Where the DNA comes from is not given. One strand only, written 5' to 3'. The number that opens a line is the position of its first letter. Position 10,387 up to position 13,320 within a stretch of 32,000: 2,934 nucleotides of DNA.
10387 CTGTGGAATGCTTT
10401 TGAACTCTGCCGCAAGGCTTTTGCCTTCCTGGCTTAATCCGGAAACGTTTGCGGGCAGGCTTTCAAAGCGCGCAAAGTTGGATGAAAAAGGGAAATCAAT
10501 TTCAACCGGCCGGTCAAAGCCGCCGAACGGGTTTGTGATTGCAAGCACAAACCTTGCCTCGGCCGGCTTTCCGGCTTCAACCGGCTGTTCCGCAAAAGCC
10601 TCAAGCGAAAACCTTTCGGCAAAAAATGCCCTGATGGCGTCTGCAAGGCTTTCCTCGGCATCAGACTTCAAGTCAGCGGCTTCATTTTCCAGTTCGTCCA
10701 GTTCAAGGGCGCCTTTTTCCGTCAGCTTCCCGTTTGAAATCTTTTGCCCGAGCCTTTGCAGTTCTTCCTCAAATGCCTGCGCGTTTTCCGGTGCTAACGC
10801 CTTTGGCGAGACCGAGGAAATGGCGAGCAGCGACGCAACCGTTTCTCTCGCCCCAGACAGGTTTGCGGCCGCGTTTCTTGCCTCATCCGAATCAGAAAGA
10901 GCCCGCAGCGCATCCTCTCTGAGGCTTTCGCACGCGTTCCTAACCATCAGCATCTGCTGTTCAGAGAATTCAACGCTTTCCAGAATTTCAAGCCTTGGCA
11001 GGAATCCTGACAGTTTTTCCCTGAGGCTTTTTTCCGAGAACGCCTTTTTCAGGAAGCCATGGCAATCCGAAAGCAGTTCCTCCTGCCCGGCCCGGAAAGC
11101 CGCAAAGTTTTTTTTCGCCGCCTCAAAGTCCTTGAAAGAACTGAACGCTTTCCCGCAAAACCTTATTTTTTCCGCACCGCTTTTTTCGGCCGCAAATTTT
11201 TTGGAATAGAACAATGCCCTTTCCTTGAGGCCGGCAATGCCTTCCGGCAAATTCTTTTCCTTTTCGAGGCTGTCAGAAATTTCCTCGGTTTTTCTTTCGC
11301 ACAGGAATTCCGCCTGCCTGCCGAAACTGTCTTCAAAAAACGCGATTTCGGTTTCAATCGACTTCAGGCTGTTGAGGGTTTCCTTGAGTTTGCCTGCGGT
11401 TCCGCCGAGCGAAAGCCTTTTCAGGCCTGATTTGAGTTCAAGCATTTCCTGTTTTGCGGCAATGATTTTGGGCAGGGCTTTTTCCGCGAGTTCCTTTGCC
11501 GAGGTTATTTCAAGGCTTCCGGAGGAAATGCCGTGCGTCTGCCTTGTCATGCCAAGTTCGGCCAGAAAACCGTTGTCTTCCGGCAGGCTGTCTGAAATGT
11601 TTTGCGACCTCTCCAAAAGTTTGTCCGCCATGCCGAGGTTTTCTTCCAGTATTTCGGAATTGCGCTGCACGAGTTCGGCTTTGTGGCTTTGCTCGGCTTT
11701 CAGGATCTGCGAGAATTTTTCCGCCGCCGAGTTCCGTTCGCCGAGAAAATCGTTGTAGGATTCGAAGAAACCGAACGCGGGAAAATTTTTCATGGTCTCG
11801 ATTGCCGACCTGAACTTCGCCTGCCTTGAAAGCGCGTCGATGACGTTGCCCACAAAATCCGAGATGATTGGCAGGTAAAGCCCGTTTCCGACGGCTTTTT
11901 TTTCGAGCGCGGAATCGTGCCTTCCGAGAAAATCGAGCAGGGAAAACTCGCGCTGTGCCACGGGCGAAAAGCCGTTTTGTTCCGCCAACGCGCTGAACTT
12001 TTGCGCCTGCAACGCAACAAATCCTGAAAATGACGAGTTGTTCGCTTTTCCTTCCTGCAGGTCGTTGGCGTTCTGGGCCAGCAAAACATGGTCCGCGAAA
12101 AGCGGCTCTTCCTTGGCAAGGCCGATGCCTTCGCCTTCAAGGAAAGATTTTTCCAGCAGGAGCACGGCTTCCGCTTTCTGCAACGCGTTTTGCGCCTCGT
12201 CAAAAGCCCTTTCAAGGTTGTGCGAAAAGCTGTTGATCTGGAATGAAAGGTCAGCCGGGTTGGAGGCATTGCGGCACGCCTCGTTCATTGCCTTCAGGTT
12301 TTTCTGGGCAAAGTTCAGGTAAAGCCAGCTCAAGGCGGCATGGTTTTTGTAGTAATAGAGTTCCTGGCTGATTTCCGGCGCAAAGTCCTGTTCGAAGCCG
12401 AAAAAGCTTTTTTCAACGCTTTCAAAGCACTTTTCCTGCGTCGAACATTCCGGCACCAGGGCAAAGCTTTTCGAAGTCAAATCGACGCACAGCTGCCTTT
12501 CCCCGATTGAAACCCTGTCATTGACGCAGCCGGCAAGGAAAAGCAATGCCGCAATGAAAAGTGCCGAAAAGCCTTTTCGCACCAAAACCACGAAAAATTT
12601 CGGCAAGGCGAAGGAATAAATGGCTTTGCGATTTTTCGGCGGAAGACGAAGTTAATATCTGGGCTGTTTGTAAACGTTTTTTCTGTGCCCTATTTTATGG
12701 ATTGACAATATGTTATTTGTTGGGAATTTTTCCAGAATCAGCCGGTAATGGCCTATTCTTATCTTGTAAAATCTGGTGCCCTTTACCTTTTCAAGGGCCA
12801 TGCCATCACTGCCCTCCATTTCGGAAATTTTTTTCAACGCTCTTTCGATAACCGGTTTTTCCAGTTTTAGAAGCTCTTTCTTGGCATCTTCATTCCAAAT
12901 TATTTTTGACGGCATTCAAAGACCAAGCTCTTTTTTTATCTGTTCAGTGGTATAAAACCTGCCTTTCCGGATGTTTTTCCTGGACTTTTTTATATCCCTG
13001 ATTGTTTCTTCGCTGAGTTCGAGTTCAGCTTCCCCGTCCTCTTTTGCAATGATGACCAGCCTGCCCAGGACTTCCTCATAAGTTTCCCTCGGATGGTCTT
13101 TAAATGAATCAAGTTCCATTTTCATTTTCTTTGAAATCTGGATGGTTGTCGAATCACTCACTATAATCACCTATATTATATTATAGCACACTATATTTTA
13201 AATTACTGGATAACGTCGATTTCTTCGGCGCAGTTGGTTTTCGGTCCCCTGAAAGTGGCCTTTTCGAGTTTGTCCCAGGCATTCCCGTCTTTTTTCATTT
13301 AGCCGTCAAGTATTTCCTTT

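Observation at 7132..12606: Convergent pair of envelope proteins: a doubly anchored 1394-aa coiled-coil giant and a CARDB-like surface protein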

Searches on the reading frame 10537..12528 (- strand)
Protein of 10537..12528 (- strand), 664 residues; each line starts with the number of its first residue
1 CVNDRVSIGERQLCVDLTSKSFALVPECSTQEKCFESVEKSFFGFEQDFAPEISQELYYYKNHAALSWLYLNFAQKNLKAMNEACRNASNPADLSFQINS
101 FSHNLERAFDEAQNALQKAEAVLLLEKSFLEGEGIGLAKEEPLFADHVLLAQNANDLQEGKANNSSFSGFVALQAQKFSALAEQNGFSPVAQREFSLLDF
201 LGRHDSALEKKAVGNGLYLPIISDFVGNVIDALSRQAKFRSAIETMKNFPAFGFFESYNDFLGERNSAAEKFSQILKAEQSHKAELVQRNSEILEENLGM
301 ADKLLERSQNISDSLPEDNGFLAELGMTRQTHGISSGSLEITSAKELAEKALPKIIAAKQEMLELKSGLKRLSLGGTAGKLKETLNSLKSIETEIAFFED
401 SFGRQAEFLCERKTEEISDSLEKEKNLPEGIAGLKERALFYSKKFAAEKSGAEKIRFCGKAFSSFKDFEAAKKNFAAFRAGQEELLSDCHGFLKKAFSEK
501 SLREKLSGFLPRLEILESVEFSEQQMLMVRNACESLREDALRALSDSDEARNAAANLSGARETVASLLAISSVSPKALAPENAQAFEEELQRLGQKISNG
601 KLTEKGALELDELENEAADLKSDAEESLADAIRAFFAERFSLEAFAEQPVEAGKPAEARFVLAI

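Call 34: predict_structure(alignment_id=A2)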
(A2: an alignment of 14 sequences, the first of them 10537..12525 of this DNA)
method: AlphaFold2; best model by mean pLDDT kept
length: 663 residues; sequences in the alignment: 14
mean_pLDDT: 81.2   pTM: 0.57
mean pLDDT of the five models: 81.2, 78.9, 78.1, 76.3, 75.5
residues with pLDDT >= 90: 183; 70-90: 356; 50-70: 108; < 50: 16
segments of 3 or more residues with pLDDT < 50: 1-3, 316-318, 328-336
pLDDT, mean of each block of 10 residues (from residue 1): 59 74 82 93 80 90 94 89 74 80 88 91 89 80 91 89 92 88 72 71 57 66 68 63 66 83 90 92 86 92 84 57 53 45 71 88 73 75 90 80 78 88 82 87 85 83 87 85 88 91 89 82 75 89 90 93 89 81 91 82 90 95 93 81 74 74 70
secondary structure, 60 per line:
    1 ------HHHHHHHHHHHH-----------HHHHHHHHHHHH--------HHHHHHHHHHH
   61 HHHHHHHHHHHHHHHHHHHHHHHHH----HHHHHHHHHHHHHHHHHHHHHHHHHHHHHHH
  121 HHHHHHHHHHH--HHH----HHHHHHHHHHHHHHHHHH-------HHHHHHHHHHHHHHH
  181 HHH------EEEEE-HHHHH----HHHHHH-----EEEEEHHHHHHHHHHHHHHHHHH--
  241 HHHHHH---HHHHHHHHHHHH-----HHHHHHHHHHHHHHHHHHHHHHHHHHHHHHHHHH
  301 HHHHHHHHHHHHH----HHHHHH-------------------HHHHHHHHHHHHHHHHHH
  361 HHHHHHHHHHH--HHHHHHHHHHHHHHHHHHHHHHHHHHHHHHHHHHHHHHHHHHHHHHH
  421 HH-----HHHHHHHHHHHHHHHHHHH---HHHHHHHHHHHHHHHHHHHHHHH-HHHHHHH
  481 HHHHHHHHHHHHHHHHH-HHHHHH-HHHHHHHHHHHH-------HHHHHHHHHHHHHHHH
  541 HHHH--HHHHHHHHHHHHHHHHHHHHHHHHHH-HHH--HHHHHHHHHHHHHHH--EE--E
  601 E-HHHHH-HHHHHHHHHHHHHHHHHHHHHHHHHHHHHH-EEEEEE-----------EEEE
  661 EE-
elements in order: H7-18 H30-41 H50-85 H90-131 H141-158 H166-183 E190-194 H196-200 H205-210 E216-220 H221-238 H241-246 H250-261 H267-313 H318-323 H343-371 H374-422 H428-446 H450-472 H474-497 H499-504 H506-517 H525-544 H547-572 H579-593 H603-607 H609-638 E640-645 E657-662

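Call 38: fold_search(model_id=the predicted structure, library=pdb)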
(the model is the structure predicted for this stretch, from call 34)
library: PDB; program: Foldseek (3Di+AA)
matches with E <= 10: 135; with E <= 0.001: 0
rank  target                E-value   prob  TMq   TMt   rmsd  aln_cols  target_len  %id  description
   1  5nlx                  6.8e-01  0.10  0.11  0.17  38.7       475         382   11  A2A Adenosine receptor room-temperature structure determined by serial millisecond crystallography (released 2017-09-27)
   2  3ddl_B                7.1e-01  0.14  0.11  0.22  20.0       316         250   13  Crystallographic Structure of Xanthorhodopsin, a Light-Driven Ion Pump with Dual Chromophore (released 2008-10-14)
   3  6rz5_A                7.1e-01  0.14  0.14  0.21  39.5       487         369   13  XFEL crystal structure of the human cysteinyl leukotriene receptor 1 in complex with zafirlukast (released 2019-10-30)
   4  8i4x_B                8.0e-01  0.03  0.09  0.06  96.9       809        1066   12  Cryo-EM structure of 5-subunit Smc5/6 (released 2024-06-26)
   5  6ey4                  8.4e-01  0.18  0.09  0.12  23.8       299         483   11  Periplasmic domain (residues 36-513) of GldM (released 2018-02-07)
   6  5k2b                  9.2e-01  0.06  0.10  0.14  42.6       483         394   12  2.5 angstrom A2a adenosine receptor structure with MR phasing using XFEL data (released 2016-09-21)
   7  5azd_A                1.0e+00  0.13  0.11  0.22  20.0       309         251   14  Crystal structure of thermophilic rhodopsin. (released 2016-04-27)
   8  8ic2_H                1.0e+00  0.04  0.07  0.12  20.2       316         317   14  Respiratory complex CI:CIII2, type I, PERK -/- mouse under cold temperature (released 2024-09-18)
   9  1tr2_A                1.0e+00  0.06  0.11  0.08  36.9       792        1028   11  Crystal structure of human full-length vinculin (residues 1-1066) (released 2005-11-15)
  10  8rvw                  1.1e+00  0.06  0.10  0.15  40.9       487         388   11  Dark structure of the human adenosine A2A receptor bound to synthetic photoswitch "StilSwitch3" determined by serial syn (released 2025-01-08)
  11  9gm9_A                1.3e+00  0.02  0.07  0.06  56.8       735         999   13  MukBEF in a DNA capture state (released 2025-03-26)
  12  4eiy                  1.4e+00  0.06  0.11  0.16  39.7       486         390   12  Crystal structure of the chimeric protein of A2aAR-BRIL in complex with ZM241385 at 1.8A resolution (released 2012-07-25)
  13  9ggi_C                1.5e+00  0.03  0.08  0.10  31.3       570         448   10  Crystal structure of argininosuccinate lyase from Arabidopsis thaliana (AtASL) (released 2024-10-23)
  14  9qhn_A                1.5e+00  0.02  0.08  0.07  31.0       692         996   10  Cryo-EM structure of mouse TRPM3 alpha 2 in APO state (released 2026-02-11)
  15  7qcd_B                1.5e+00  0.01  0.07  0.05  98.2       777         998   10  CryoEM structure of the Smc5/6-holocomplex (composite structure) (released 2022-09-21)
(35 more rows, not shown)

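Call 40: search_protein_representatives(alignment_id=A4)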
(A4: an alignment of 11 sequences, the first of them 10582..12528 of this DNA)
Query: 11 sequences, 658 profile positions. Proteins with E-value up to 0.001 (for the whole library): 217; up to 1e-10: 202; up to 1e-30: 182. The best 150 are listed.
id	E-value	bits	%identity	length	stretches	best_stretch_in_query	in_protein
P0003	1.6e-261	886.1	-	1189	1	1-656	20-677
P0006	4.6e-259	878.0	-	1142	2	1-655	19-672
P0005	3.5e-243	825.4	-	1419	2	1-656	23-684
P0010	4.6e-237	805.3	-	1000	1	1-655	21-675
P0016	1.3e-229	780.6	-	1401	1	1-657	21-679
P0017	5.1e-229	778.7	-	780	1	1-655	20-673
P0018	4.6e-224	762.3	-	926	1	1-654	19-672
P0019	1.7e-222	757.1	-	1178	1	1-653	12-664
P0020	2.1e-221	753.5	-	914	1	1-641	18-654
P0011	2.1e-216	737.0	-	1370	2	1-657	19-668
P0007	2.8e-215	733.3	-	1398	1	1-657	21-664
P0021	3.4e-212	723.1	-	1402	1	1-657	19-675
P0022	1.9e-207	707.4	-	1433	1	1-656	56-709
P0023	9.9e-206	701.7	-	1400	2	1-657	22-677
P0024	2.8e-204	696.9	-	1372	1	1-657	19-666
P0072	3.6e-102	359.5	-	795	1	1-637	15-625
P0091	2.3e-84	300.7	-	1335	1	9-652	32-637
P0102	2.8e-76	274.0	-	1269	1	1-656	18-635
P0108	5.9e-74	266.3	-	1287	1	1-655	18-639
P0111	6.8e-72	259.5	-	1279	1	4-656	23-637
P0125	2.5e-66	241.1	-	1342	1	1-654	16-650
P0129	4.3e-65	237.0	-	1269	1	1-654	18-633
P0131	3.3e-64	234.1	-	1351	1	1-653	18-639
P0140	7.7e-59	216.4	-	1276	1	1-647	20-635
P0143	1.4e-57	212.2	-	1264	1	4-652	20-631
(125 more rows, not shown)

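Call 42: find_related_loci(query=A4, collection=genome_contigs, flank=10000)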
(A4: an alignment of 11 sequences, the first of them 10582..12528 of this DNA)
Query A4 (649 aa) in genome_contigs; peptide patterns used: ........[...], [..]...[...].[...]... (x = any residue, [..] = any of these).
94 stretches matched a pattern; 33 encode a relative of the query (tblastn E <= 1e-3); 33 distinct loci.
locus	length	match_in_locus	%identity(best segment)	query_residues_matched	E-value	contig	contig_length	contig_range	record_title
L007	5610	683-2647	34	1-645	4e-88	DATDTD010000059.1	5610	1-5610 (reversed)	MAG TPA_asm: archaeon isolate SMAG_U8022 k141_685712, whole genome shotgun sequence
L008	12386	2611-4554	31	1-638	4e-86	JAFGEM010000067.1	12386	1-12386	MAG: Candidatus Iainarchaeum archaeon isolate Zod_Metabat.1228 k87_6994019, whole genome shotgun sequence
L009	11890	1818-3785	31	1-645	1e-77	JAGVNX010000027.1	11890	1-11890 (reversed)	MAG: Candidatus Iainarchaeum archaeon isolate DeMMO3_25 c_000000034846, whole genome shotgun sequence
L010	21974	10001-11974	28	1-647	9e-78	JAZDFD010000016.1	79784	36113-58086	MAG: Candidatus Iainarchaeum archaeon isolate MEGAHIT-group-0.184 k141_5762360, whole genome shotgun sequence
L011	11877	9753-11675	30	1-643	6e-75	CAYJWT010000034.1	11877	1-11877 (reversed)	MAG TPA_asm: uncultured archaeon isolate ERP125453_co1_509 genome assembly, contig: NODE_6088_length_11877_cov_5.576806,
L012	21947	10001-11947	29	1-641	2e-71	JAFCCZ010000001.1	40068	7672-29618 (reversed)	MAG: Candidatus Iainarchaeum archaeon isolate Meg19_1012_Bin_199 Meg19_1012_Bin_199_scaffold_1477, whole genome shotgun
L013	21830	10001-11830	28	9-602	1e-69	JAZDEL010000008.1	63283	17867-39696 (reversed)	MAG: Candidatus Iainarchaeum archaeon isolate MEGAHIT-group-0.15 k141_2646207, whole genome shotgun sequence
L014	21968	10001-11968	29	1-649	7e-70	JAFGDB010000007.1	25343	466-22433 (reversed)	MAG: Candidatus Iainarchaeum archaeon isolate Zod_Metabat.1151 k87_418407, whole genome shotgun sequence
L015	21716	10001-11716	31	1-562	2e-69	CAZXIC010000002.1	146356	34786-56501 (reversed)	MAG TPA_asm: uncultured archaeon isolate SRP323688_co1_45 genome assembly, contig: NODE_206_length_146356_cov_8.102200,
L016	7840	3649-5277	32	5-539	1e-69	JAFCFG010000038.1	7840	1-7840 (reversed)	MAG: Candidatus Iainarchaeum archaeon isolate Meg22_1416_Bin_183 Meg22_1416_Bin_183_scaffold_23002, whole genome shotgun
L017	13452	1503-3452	29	1-645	3e-69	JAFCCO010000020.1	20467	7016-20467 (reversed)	MAG: Candidatus Iainarchaeum archaeon isolate AB_3033_Bin_60 AB_3033_Bin_60_scaffold_3801, whole genome shotgun sequence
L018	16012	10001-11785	31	1-590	1e-67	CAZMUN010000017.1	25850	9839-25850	MAG TPA_asm: uncultured archaeon isolate SRP141376_co2_350 genome assembly, contig: NODE_4041_length_25850_cov_5.751347,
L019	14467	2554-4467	30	1-631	6e-68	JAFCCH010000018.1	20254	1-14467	MAG: Thaumarchaeota archaeon isolate AB_1215_Bin_64 AB_1215_Bin_64.fna_scaffold_5760, whole genome shotgun sequence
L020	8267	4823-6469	32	1-539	3e-67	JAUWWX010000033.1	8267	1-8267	MAG: archaeon isolate CSMAG_2669 CSMAG_2669_k127_3579590_length_8267_cov_25.5951, whole genome shotgun sequence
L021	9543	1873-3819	27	1-641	7e-67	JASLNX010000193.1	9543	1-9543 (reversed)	MAG: archaeon isolate Arabian11_MAG_21 c_000001998254, whole genome shotgun sequence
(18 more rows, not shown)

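Call 56: fold_search(model_id=the predicted structure, library=viral)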
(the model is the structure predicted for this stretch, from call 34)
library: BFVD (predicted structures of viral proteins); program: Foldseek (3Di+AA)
matches with E <= 10: 181; with E <= 0.001: 0
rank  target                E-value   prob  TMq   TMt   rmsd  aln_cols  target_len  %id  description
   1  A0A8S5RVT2            7.9e-02  0.09  0.09  0.05  42.6       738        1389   13  Uncharacterized protein [Siphoviridae sp. ctHip2]
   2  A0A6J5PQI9            1.0e-01  0.06  0.07  0.07  42.7       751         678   10  Uncharacterized protein [uncultured Caudovirales phage]
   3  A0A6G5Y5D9            1.2e-01  0.08  0.09  0.09  35.6       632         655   13  (no name in the UniProt tables at hand)
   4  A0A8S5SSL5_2          1.2e-01  0.08  0.09  0.09  67.4       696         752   13  Minor tail protein [Siphoviridae sp. ctv838]
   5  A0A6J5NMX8            1.4e-01  0.18  0.13  0.14  59.9       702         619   12  Uncharacterized protein [uncultured Caudovirales phage]
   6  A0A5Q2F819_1          2.1e-01  0.05  0.08  0.06  49.2       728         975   16  Tape measure protein [Gordonia phage Sixama]
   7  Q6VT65                2.5e-01  0.06  0.08  0.09  36.0       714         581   11  (no name in the UniProt tables at hand)
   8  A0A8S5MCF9            3.1e-01  0.07  0.10  0.08  28.8       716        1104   12  Minor tail protein [Siphoviridae sp. ctG7D9]
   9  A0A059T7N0            3.4e-01  0.06  0.10  0.08  40.2       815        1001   11  Tail tape measure protein [Listeria phage LP-114]
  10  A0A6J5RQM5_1          3.4e-01  0.03  0.08  0.06  35.9       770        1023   12  Large polyvalent protein associated domain-containing protein [uncultured Caudovirales phage]
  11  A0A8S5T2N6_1          3.5e-01  0.06  0.11  0.08  38.5       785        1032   13  Morphogenesis protein 1 wall, phi29, hydrolase, infection [Myoviridae sp. ctqfO1]
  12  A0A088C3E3            3.5e-01  0.04  0.08  0.06  46.5       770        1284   12  (no name in the UniProt tables at hand)
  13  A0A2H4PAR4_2          3.9e-01  0.08  0.12  0.08  51.7       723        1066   13  (no name in the UniProt tables at hand)
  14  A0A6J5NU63            4.0e-01  0.04  0.09  0.07  41.2       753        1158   12  Bacteriophage lambda, GpH, tail tape measure, N-terminal [uncultured Caudovirales phage]
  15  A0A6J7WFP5            4.4e-01  0.08  0.11  0.10  32.1       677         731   10  Bacteriophage lambda, GpH, tail tape measure, C-terminal [uncultured Caudovirales phage]
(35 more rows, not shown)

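Call 67: list_cluster_members(proteins=[P0102, P0108, P0111, P0129, P0140, P0143, P0125, P0131, P0072, P0091])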
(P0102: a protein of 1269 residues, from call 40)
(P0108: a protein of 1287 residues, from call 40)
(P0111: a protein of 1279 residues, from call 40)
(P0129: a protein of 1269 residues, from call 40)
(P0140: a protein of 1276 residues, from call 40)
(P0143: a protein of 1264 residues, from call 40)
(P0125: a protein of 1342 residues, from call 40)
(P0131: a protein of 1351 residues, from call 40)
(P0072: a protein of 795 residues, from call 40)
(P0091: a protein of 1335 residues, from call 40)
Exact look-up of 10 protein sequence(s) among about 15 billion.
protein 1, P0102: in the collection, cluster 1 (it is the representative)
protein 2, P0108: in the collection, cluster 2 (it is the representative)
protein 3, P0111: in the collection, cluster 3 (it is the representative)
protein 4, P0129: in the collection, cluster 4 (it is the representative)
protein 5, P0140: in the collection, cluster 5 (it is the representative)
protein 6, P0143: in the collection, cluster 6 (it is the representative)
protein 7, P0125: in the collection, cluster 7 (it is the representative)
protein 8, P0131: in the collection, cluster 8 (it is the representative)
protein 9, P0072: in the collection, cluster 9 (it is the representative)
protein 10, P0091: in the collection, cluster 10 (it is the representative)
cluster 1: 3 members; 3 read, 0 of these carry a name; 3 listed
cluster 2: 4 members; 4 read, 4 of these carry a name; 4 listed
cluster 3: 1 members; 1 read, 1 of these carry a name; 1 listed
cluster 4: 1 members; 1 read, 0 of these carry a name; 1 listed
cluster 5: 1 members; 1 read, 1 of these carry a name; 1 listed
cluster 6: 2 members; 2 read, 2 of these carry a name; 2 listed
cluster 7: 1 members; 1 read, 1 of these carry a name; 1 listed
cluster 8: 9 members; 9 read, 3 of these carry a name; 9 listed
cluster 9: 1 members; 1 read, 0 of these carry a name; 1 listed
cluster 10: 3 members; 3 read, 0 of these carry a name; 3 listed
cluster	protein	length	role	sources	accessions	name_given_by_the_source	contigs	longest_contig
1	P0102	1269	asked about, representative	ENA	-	-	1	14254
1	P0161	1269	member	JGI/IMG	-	-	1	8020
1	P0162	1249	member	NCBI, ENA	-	-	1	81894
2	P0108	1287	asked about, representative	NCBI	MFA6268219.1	MAG: hypothetical protein WC652_00230 [archaeon]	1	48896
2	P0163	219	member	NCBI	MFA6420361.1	MAG: hypothetical protein WCW13_06175, partial [archaeon]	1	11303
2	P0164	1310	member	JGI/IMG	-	hypothetical protein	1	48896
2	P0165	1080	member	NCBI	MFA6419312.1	MAG: hypothetical protein WCW13_00760, partial [archaeon]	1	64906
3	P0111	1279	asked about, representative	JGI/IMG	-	hypothetical protein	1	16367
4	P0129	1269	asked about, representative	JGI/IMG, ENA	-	-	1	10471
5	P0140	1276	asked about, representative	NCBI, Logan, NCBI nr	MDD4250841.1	MAG: hypothetical protein PHX27_01460 [Candidatus ainarchaeum sp.] | hypothetical protein [Candidatus ainarchaeum sp.]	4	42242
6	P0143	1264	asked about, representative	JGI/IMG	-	hypothetical protein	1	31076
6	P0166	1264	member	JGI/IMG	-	hypothetical protein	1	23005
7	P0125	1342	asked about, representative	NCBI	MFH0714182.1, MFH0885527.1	MAG: hypothetical protein V1847_00295 [Candidatus Diapherotrites archaeon]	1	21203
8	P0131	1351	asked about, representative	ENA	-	-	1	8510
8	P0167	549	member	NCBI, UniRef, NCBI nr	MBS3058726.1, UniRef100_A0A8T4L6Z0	MAG: hypothetical protein J4478_04990 [Candidatus Diapherotrites archaeon] | Uncharacterized protein n=1 Tax=Candidatus Iainarchaeum sp. TaxID=3101447 ... | hypothetical protein [Candidatus Diapherotrites archaeon]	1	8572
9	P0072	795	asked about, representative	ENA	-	-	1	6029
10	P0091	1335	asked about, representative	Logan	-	-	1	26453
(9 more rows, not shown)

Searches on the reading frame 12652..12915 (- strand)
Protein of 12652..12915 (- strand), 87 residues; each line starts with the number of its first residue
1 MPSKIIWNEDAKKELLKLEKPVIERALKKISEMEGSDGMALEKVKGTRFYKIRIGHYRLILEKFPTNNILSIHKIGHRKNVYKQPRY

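Call 10: search_protein_families(library=pfam, proteins=[window:12652-12915:-], max_evalue=0.01)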
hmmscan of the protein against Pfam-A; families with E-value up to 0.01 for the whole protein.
window:12652-12915:- (87 aa): 1 family
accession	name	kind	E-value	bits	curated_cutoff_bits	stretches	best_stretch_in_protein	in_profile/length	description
PF05016.21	ParE_toxin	-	8.9e-08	33.1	23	1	5-82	1-89/89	ParE toxin of type II toxin-antitoxin system, parDE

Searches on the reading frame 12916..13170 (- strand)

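Call 10: search_protein_families(library=pfam, proteins=[window:12916-13170:-], max_evalue=0.01)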
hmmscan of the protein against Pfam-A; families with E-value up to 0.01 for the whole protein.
window:12916-13170:- (84 aa): 1 family
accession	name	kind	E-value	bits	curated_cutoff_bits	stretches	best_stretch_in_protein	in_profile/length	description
PF24434.1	DUF7557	-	1.2e-08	34.7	25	1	8-46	2-39/45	Family of unknown function (DUF7557)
